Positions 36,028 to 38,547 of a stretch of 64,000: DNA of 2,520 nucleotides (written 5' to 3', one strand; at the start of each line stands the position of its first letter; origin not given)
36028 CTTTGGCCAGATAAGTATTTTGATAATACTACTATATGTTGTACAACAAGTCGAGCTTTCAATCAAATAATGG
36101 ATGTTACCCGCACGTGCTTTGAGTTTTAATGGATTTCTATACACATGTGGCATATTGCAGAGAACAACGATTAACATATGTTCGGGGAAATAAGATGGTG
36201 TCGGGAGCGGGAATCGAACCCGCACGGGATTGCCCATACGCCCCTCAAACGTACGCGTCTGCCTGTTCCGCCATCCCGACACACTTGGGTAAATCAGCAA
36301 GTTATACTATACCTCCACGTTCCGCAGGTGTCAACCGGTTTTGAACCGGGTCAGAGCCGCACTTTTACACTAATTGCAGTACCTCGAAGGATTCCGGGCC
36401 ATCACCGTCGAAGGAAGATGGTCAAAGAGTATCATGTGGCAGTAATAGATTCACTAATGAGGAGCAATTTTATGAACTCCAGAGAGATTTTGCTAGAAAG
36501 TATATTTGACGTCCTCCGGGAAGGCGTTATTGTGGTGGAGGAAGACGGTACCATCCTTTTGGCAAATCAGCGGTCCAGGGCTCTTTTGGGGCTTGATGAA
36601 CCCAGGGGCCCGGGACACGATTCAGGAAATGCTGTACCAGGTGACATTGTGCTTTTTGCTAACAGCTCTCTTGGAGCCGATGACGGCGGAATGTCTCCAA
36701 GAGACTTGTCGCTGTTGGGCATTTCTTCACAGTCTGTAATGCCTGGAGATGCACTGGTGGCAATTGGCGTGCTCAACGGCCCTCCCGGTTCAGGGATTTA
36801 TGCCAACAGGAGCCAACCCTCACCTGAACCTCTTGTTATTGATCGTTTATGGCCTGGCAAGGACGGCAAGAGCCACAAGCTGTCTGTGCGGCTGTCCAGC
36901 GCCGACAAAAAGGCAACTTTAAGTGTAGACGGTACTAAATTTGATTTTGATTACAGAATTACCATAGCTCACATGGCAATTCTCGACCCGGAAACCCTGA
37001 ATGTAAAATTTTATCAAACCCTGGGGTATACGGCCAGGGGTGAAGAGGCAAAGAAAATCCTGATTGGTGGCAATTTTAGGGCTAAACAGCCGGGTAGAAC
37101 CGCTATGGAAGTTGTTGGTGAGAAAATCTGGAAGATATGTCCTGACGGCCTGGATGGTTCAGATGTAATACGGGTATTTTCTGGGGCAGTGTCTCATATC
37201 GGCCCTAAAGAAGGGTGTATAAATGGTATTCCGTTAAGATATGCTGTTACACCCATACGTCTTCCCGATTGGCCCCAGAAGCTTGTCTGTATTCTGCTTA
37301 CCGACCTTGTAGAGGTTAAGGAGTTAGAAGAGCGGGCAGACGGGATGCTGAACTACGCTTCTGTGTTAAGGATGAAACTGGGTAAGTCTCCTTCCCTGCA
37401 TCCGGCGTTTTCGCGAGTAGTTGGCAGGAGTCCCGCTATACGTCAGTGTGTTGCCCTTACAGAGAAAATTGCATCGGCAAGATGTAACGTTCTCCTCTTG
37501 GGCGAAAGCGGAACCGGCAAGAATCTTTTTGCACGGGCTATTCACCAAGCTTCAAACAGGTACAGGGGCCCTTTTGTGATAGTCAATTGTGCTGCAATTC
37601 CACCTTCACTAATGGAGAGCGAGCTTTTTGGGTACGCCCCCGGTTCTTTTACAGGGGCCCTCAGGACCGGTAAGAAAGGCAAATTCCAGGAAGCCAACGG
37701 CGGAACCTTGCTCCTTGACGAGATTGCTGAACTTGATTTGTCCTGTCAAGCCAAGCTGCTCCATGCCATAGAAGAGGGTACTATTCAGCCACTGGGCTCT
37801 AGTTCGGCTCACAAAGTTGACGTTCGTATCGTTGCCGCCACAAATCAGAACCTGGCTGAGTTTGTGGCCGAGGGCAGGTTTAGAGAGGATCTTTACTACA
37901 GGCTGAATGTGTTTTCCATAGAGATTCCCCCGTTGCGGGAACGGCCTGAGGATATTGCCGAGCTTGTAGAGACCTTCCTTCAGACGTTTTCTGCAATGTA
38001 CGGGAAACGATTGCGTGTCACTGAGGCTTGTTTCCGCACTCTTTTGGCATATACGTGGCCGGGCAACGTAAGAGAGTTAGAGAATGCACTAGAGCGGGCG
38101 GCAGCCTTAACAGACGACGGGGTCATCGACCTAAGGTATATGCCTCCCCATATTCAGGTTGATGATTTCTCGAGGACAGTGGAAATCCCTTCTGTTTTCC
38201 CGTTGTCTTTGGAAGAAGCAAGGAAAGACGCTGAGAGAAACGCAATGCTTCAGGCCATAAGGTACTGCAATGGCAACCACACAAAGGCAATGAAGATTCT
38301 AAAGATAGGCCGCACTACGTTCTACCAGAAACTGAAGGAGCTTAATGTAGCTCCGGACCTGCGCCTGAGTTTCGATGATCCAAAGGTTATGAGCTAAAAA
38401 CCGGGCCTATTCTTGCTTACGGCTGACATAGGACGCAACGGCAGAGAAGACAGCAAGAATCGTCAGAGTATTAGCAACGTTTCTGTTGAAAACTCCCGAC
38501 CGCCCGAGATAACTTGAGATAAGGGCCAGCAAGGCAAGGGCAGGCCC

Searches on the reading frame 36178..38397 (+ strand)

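Call 29: search_protein_families(library=pfam, proteins=[window:36178-38397:+], max_evalue=0.00001)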
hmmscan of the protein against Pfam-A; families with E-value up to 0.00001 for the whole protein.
window:36178-38397:+ (739 aa): 5 families
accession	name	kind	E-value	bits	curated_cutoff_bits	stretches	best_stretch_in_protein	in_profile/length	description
PF00158.32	Sigma54_activat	-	4.2e-67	225.5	20.2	1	415-582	2-168/168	Sigma-54 interaction domain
PF14532.12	Sigma54_activ_2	-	9.6e-23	81.4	25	1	415-586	1-138/138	Sigma-54 interaction domain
PF25601.1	AAA_lid_14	-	1.5e-22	79.6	27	1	587-662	1-77/87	AAA+ ATPase lid domain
PF07728.20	AAA_5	-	5.3e-08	33.4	22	1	437-558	1-124/139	AAA domain (dynein-related subfamily)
PF02954.25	HTH_8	-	7.2e-08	32.5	22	1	682-722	2-42/42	Bacterial regulatory protein, Fis family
